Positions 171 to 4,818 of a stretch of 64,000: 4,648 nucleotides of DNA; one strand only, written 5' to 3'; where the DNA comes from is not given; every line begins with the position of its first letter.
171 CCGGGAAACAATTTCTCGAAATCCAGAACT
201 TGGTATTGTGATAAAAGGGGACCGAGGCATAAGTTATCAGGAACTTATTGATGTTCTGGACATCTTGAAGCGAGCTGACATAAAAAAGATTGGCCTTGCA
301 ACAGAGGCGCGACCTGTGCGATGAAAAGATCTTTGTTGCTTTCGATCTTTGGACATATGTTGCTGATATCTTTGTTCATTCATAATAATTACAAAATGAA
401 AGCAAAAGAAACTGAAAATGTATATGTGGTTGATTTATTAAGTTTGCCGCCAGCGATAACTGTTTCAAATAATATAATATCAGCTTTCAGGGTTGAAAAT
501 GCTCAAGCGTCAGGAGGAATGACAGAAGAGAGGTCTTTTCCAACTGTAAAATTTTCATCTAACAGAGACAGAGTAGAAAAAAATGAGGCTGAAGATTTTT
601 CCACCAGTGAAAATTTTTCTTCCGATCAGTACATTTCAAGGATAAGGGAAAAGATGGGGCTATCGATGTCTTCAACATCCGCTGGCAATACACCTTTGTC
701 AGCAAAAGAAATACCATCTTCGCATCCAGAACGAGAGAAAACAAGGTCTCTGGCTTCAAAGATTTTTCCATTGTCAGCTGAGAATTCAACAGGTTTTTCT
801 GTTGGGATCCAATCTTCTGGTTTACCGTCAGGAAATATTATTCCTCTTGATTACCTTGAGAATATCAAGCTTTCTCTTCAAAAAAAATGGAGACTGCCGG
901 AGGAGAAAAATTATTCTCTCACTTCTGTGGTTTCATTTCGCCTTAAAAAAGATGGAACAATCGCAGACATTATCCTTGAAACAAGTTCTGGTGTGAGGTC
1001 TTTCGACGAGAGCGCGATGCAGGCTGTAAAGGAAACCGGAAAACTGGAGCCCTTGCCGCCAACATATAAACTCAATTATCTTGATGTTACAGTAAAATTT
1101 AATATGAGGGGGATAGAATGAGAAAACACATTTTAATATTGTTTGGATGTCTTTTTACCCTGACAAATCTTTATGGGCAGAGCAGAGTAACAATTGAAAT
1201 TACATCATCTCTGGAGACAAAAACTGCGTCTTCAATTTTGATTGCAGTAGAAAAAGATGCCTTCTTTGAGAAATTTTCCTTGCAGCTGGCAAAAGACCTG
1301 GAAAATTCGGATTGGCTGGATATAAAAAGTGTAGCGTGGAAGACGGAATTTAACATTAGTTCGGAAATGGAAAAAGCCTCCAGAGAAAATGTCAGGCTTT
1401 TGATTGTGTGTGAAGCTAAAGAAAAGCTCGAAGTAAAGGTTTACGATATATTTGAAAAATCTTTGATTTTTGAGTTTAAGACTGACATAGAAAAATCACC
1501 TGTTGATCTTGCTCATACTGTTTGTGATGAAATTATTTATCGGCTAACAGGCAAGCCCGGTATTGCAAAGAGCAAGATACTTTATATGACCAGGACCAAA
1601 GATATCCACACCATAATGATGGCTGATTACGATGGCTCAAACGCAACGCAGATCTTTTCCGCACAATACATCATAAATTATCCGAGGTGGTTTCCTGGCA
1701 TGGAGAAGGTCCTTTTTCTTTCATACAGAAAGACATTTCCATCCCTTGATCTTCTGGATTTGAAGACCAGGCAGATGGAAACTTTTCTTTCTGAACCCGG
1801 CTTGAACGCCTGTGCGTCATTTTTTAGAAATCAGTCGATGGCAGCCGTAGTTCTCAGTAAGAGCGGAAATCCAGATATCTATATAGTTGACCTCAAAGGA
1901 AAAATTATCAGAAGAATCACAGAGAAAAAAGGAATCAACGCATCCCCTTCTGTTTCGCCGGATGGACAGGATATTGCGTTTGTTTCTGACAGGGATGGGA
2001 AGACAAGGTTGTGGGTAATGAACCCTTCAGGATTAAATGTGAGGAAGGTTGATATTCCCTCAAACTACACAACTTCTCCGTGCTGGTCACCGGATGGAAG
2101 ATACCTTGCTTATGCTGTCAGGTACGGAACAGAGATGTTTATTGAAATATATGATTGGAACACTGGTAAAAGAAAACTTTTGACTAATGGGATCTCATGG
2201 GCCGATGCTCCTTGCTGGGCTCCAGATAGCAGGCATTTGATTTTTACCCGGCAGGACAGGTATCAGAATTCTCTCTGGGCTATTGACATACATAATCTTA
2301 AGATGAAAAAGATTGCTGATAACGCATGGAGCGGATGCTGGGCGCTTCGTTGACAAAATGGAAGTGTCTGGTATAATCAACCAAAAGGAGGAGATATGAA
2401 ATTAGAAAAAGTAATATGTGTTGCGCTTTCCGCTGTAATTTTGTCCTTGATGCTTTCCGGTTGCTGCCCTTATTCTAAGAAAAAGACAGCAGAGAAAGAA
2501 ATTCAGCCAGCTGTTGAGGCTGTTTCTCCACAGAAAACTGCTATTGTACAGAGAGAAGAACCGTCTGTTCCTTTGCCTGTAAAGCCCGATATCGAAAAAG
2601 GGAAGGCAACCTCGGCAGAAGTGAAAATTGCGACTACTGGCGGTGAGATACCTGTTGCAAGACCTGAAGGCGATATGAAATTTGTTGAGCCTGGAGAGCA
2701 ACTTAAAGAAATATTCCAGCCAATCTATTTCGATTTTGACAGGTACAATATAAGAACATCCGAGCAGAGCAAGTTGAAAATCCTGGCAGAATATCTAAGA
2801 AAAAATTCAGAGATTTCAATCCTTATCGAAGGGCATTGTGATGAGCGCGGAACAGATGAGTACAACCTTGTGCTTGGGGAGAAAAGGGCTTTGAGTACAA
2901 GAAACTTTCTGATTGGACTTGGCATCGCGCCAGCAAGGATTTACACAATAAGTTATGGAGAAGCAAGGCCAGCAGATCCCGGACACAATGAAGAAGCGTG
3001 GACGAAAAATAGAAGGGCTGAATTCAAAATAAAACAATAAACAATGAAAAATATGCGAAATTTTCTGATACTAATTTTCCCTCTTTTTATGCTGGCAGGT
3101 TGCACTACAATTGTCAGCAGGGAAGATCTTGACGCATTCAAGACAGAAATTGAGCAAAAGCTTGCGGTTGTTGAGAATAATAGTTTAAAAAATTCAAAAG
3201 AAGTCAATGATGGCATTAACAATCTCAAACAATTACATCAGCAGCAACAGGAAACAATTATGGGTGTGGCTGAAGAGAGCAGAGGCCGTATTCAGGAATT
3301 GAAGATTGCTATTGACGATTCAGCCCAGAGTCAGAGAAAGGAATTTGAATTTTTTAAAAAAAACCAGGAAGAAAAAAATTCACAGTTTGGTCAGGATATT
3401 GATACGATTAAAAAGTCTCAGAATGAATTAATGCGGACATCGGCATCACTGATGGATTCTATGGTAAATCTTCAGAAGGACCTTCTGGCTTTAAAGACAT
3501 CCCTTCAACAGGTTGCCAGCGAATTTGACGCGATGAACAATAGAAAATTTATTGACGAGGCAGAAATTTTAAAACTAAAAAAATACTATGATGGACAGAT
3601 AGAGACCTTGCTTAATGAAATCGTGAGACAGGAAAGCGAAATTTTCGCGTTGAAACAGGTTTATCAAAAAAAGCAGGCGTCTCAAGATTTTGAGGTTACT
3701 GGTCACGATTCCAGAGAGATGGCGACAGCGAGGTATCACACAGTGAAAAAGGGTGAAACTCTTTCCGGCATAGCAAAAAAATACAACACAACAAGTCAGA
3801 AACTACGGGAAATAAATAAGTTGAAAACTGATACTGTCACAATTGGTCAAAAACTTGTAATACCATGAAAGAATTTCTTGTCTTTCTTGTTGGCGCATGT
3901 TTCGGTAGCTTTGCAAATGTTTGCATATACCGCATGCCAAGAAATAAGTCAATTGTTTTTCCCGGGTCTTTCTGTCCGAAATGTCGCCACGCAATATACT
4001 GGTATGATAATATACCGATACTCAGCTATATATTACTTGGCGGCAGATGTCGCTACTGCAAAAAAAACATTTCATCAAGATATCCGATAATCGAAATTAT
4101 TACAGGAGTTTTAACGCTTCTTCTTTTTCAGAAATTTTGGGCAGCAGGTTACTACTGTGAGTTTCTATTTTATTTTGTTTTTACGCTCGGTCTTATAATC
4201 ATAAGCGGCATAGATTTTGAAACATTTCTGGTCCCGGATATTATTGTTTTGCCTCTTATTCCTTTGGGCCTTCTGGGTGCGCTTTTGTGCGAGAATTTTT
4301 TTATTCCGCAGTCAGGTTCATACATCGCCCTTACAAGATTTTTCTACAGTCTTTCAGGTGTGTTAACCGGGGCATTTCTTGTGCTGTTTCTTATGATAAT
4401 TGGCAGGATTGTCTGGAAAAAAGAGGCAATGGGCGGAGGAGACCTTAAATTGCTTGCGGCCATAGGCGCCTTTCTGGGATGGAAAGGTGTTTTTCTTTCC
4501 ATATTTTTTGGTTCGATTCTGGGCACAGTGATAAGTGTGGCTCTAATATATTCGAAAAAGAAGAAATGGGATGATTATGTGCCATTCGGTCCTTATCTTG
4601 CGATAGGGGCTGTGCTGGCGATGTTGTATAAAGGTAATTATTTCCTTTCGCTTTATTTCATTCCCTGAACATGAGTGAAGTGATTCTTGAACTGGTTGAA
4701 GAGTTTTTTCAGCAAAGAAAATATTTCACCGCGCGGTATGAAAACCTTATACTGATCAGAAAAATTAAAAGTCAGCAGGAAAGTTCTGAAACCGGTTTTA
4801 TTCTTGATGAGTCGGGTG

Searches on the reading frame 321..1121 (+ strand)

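Call 14: search_protein_families(library=pfam, proteins=[window:321-1121:+], max_evalue=0.001)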
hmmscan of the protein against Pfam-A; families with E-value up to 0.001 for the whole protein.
window:321-1121:+ (266 aa): 2 families
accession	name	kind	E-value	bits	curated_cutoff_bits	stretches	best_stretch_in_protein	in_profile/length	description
PF13103.11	TonB_2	-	2e-13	50.7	22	1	177-252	3-77/85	TonB C terminal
PF03544.19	TonB_C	-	1.1e-07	32.6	24.6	1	201-261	17-78/79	Gram-negative bacterial TonB protein C-terminal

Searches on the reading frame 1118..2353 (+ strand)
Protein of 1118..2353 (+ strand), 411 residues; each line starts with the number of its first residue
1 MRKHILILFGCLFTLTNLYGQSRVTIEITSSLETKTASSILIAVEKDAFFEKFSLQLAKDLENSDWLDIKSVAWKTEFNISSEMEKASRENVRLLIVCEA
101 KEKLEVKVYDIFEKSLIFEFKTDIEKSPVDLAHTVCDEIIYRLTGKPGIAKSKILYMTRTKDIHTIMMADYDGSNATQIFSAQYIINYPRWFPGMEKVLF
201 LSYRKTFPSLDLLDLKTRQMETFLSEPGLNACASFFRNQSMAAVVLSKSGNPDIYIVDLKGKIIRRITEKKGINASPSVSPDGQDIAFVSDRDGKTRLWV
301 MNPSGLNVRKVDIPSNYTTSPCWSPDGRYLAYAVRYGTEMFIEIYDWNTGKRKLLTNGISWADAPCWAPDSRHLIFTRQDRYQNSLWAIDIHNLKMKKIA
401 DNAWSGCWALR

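Call 14: search_protein_families(library=pfam, proteins=[window:1118-2353:+], max_evalue=0.001)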
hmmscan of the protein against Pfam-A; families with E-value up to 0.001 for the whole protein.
window:1118-2353:+ (411 aa): 5 families
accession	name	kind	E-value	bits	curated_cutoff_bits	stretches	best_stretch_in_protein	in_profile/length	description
PF07676.18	PD40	-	7.8e-22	77.1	20.9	1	265-300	2-38/38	WD40-like Beta Propeller Repeat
PF00930.27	DPPIV_N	-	5e-08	32.5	22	0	249-293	20-64/354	Dipeptidyl peptidase IV (DPP IV) N-terminal region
PF25174.1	Beta-prop_THOC3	-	2.5e-06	27.1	305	1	279-386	54-156/272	THOC3 beta-propeller domain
PF14583.12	Pectate_lyase22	-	0.00012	21.4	30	0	296-357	216-281/386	Oligogalacturonate lyase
PF10647.15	Gmad1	-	0.00034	21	20.5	0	275-339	26-86/251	Lipoprotein LpqB beta-propeller domain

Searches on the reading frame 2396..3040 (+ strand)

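Call 14: search_protein_families(library=pfam, proteins=[window:2396-3040:+], max_evalue=0.001)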
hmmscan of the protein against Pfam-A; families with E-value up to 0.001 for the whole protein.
window:2396-3040:+ (214 aa): 1 family
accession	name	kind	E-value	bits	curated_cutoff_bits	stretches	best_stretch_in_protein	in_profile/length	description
PF00691.25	OmpA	-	6.9e-20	71.7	27.2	1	111-206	1-98/98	OmpA family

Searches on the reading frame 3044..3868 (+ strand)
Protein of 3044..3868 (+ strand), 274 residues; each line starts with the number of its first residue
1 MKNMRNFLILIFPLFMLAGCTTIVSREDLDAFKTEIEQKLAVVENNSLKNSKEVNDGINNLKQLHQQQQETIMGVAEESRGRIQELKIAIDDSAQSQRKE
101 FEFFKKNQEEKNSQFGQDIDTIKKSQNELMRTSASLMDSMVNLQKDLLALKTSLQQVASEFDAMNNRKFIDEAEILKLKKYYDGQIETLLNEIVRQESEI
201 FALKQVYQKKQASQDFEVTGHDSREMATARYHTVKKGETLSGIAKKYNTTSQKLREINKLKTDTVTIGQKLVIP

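Call 5: search_protein_families(library=pfam, proteins=[window:3044-3868:+], max_evalue=1)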
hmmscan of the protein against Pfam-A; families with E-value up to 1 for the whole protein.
window:3044-3868:+ (274 aa): 8 families
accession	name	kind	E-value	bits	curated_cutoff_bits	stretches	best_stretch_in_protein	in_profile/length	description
PF01476.26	LysM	-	6.6e-17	61.6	20.9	1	232-274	1-43/43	LysM domain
PF25764.1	KIF21A_4th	-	0.00051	20.2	33.1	1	25-131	48-156/183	KIF21A-like domain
PF23473.1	LysM3_LYK4_5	-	0.0023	18.4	29.3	1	233-266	6-39/48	LYK4/5 LysM3 domain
PF23472.1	LysM2_CERK1_LYK3_4_5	-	0.009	16.3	27.4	1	232-274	8-54/56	LYK3/4/5 LysM2 domain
PF14389.11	Lzipper-MIP1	-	0.057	14.2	32.2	1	141-205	7-72/84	Leucine-zipper of ternary complex factor MIP1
PF02895.20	H-kinase_dim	-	0.092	13.6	23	1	128-167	2-41/68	Signal transducing histidine kinase, homodimeric domain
PF23577.1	LysM_RLK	-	0.13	12.8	27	1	235-258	6-29/44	LysM domain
PF12698.13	ABC2_membrane_3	-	0.25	10.8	31.6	1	7-130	5-131/347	ABC-2 family transporter protein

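Call 6: search_protein_families(library=ncbifam, proteins=[window:3044-3868:+], max_evalue=1)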
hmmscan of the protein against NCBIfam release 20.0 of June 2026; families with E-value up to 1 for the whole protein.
window:3044-3868:+ (274 aa): 16 families
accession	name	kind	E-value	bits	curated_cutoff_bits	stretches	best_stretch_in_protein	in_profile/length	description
NF008050.0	PRK10783.1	equivalog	2.1e-08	32.9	508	1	209-273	324-387/457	murein transglycosylase D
NF004974.0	PRK06347.1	equivalog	1.1e-07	31.3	701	1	227-273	545-591/592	1,4-beta-N-acetylmuramoylhydrolase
NF010723.1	PRK14125.1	equivalog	1e-06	28.6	60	1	226-274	29-85/87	cell division suppressor protein YneA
NF050804.1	CellDivDipMCaul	equivalog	1.2e-05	24.4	900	1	217-271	296-351/634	cell division endopeptidase DipM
NF041208.1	celldiv_DipM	equivalog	1.4e-05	24.5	740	1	215-274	169-228/419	cell division endopeptidase DipM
NF010495.0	PRK13914.1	equivalog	4.3e-05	22.7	647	1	216-272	14-70/481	invasion associated endopeptidase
NF040883.1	amid_act_ActS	equivalog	0.0002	20.7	375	1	227-273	31-78/242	amidase activator ActS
TIGR02907.1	spore_VI_D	equivalog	0.00024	20.8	169.85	1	228-274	298-344/344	stage VI sporulation protein D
NF008399.0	PRK11198.1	equivalog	0.00045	20.7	134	1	224-274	90-146/149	peptidoglycan-binding protein LysM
NF047755.1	LIC_10271_M23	exception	0.0017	18.2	180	1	228-273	23-69/207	LIC_10271 family cell wall hydrolase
NF052398.1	Agg_Promo_Fact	equivalog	0.0022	18.2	170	1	225-273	25-73/202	aggregation-promoting factor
NF042931.1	SAG1386_EF1546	equivalog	0.017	15.2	80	1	107-273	58-157/158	SAG1386/EF1546 family surface-associated protein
TIGR02899.1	spore_safA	subfamily_domain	0.038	14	67.85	1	234-274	1-43/44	SafA/ExsA family spore coat assembly protein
NF040979.1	Ve_Ilp_Nterm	equivalog_domain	0.095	11.1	1125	1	231-262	90-121/550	inverse autotransporter adhesin Ilp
NF040788.1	S-lay_SlaB_Mtsph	equivalog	0.11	11.4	700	1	113-167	325-379/416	S-layer protein SlaB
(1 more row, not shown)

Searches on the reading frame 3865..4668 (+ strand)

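Call 14: search_protein_families(library=pfam, proteins=[window:3865-4668:+], max_evalue=0.001)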
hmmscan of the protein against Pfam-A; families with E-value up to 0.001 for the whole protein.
window:3865-4668:+ (267 aa): 2 families
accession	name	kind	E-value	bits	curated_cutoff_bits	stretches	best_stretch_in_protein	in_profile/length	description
PF06750.18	A24_N_bact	-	2.6e-36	124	23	1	8-91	1-84/84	Bacterial Peptidase A24 N-terminal domain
PF01478.23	Peptidase_A24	-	9.1e-19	68.3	26.5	1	104-224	1-103/104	Type IV leader peptidase family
